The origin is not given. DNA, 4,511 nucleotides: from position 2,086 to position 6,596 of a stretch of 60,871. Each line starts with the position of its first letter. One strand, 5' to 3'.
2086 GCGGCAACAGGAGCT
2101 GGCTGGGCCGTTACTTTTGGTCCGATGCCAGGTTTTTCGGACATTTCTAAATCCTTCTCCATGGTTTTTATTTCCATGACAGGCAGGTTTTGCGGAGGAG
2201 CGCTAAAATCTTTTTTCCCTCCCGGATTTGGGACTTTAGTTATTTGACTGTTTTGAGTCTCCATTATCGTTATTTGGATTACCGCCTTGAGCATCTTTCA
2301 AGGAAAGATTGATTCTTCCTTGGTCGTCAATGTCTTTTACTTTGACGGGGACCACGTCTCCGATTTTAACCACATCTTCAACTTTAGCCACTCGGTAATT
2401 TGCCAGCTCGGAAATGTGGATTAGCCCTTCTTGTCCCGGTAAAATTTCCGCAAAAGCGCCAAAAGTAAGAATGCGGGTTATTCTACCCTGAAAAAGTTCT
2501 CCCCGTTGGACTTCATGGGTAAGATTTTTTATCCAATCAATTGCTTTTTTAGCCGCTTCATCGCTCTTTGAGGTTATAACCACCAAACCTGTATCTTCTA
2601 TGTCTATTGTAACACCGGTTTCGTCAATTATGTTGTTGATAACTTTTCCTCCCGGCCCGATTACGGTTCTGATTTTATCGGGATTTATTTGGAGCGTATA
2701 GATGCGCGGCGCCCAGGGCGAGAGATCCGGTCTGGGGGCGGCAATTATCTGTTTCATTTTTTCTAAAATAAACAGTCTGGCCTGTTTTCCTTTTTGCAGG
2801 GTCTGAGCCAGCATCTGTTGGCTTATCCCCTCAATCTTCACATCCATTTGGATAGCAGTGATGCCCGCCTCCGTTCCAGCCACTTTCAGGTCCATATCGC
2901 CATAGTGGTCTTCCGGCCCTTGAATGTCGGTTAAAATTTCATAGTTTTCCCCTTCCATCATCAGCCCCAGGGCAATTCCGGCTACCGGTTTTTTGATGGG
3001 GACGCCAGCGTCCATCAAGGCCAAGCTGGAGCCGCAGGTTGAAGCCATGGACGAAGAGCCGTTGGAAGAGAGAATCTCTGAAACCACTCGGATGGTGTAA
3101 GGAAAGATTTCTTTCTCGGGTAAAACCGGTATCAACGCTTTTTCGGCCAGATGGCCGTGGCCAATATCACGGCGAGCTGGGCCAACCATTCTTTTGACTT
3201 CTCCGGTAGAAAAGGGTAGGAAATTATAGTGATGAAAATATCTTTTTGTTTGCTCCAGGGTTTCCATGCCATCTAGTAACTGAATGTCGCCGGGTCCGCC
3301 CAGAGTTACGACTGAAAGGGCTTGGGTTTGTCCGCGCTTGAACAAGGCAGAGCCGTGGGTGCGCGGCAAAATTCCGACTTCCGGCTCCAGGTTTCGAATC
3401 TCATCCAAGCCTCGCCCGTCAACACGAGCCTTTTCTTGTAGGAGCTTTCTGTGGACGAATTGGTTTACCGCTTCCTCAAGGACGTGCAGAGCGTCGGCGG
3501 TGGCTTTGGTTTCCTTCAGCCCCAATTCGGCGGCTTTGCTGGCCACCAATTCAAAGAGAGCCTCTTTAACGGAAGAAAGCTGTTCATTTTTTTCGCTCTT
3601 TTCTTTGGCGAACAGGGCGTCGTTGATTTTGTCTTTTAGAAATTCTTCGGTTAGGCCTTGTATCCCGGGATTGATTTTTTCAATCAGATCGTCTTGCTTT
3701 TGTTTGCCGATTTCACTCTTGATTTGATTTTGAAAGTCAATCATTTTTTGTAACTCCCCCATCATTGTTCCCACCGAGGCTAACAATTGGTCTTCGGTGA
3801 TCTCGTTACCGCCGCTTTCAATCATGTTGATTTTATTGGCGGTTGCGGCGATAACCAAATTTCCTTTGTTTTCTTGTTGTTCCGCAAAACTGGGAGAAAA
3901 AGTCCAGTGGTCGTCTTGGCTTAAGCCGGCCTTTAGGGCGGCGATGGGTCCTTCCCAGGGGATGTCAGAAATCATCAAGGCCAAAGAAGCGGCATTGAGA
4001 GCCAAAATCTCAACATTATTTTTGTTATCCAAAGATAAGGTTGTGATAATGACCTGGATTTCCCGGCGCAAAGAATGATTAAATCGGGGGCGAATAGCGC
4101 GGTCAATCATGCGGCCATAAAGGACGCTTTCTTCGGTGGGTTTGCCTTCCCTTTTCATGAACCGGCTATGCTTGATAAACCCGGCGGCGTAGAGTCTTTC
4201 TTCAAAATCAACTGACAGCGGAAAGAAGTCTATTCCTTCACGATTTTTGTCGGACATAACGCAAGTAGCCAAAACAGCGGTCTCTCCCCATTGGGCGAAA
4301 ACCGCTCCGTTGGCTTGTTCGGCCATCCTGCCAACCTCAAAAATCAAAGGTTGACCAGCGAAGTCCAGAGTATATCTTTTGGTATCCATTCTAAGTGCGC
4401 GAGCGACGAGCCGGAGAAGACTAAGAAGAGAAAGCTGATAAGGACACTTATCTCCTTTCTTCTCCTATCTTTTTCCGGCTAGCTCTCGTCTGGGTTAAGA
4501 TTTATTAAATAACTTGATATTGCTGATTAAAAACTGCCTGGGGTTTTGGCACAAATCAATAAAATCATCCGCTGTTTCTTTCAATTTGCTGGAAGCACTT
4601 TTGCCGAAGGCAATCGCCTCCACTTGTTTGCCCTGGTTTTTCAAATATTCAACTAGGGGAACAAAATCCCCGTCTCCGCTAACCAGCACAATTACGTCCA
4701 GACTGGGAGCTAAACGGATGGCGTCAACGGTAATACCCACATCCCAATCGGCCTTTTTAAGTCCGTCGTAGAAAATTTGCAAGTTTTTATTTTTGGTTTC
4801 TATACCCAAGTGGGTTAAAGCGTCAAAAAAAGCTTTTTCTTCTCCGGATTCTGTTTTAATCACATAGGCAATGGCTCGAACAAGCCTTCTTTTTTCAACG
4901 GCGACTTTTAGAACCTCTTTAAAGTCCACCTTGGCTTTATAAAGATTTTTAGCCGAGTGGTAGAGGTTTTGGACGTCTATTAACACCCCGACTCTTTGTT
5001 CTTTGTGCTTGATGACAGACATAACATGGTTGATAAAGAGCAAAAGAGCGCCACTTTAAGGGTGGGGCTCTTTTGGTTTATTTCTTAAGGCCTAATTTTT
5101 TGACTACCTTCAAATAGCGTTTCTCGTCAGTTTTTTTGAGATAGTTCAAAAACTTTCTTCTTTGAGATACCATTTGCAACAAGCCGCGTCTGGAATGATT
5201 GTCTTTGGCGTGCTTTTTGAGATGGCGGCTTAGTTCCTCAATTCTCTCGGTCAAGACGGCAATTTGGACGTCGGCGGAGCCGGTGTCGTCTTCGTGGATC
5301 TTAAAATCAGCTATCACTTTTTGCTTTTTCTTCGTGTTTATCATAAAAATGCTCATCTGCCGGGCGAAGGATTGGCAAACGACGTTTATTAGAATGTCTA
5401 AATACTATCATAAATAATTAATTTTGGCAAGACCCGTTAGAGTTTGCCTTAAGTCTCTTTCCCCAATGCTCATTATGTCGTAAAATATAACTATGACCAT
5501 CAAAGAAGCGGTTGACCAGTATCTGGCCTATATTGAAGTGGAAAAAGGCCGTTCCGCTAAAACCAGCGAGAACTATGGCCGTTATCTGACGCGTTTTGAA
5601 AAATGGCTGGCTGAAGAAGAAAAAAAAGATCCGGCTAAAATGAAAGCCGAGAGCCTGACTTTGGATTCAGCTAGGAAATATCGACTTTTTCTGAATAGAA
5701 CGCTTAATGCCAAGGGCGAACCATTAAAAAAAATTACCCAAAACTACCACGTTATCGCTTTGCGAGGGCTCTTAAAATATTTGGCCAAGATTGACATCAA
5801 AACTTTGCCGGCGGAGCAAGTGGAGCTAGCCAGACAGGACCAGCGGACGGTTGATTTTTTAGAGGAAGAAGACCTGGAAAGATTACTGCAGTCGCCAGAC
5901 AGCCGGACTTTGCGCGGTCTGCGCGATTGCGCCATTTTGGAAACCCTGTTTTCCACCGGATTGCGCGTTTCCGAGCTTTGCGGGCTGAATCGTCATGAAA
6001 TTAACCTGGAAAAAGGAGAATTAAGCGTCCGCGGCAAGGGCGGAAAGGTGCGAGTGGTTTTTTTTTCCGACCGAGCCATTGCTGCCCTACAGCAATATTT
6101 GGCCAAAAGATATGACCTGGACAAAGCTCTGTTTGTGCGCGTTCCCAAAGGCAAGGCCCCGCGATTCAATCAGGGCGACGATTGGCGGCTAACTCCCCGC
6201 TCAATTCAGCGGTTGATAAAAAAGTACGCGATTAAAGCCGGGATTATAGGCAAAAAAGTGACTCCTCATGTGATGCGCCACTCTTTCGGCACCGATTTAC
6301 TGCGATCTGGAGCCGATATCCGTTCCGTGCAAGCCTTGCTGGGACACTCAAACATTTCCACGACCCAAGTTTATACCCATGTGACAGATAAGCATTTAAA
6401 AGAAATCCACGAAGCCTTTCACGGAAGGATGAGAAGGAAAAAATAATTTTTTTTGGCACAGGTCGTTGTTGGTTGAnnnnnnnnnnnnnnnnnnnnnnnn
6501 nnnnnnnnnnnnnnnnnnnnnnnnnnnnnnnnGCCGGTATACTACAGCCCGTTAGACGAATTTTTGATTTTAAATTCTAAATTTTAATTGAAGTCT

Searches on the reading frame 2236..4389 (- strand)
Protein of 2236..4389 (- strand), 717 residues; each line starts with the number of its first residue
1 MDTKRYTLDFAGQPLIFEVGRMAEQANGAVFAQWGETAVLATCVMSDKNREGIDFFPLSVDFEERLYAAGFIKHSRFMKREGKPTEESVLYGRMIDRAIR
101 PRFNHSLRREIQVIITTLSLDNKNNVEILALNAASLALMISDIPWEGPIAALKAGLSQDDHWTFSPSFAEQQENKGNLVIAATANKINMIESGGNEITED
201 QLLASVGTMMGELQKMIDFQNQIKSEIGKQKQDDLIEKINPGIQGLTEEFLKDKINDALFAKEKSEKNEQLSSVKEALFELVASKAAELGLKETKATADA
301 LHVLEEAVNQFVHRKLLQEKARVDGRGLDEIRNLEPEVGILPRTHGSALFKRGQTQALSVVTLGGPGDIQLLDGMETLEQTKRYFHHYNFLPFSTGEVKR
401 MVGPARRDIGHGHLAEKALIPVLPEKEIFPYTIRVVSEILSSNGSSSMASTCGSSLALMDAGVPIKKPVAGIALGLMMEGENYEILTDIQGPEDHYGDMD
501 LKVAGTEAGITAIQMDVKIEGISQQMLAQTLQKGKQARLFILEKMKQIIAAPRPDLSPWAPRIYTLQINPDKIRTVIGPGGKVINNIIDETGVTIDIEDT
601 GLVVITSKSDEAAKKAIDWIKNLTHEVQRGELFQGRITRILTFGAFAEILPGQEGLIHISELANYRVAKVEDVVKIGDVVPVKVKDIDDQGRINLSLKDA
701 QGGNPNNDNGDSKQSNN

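Call 57: search_protein_families(library=pfam, proteins=[window:2236-4389:-], max_evalue=0.00001)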
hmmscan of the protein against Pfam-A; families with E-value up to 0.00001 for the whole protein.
window:2236-4389:- (717 aa): 5 families
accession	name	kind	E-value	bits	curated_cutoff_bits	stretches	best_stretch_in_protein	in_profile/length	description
PF01138.27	RNase_PH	-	4.2e-53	179.7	25.5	2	13-144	3-130/130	3' exoribonuclease family, domain 1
PF00575.29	S1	-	4.7e-18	65.8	22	1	627-698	2-74/74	S1 RNA binding domain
PF00013.35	KH_1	-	8.3e-12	45.1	21.5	1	564-621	2-65/66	KH domain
PF03726.19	PNPase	-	6.1e-07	30.3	24.6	1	248-326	7-80/81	Polyribonucleotide nucleotidyltransferase, RNA binding domain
PF03725.20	RNase_PH_C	-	8e-07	29.4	20.8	0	468-536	2-66/67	3' exoribonuclease family, domain 2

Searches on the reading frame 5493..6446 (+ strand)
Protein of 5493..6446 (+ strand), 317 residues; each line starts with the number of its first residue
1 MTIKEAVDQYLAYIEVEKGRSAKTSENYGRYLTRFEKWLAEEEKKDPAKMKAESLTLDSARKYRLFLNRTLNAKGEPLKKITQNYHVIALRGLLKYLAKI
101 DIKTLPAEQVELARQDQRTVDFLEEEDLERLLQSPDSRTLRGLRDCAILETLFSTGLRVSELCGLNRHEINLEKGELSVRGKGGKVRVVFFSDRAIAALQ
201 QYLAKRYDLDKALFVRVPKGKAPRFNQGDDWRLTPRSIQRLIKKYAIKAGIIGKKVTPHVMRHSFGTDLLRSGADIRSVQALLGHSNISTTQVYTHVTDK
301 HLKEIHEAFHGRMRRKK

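Call 57: search_protein_families(library=pfam, proteins=[window:5493-6446:+], max_evalue=0.00001)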
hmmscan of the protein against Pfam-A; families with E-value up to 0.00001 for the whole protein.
window:5493-6446:+ (317 aa): 2 families
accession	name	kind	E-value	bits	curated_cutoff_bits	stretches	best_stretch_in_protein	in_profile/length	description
PF00589.27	Phage_integrase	-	7.1e-42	143.5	27.1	1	122-301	2-172/172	Phage integrase family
PF02899.23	Phage_int_SAM_1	-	2.9e-11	43.9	22.3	1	7-98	1-80/83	Phage integrase, N-terminal SAM-like domain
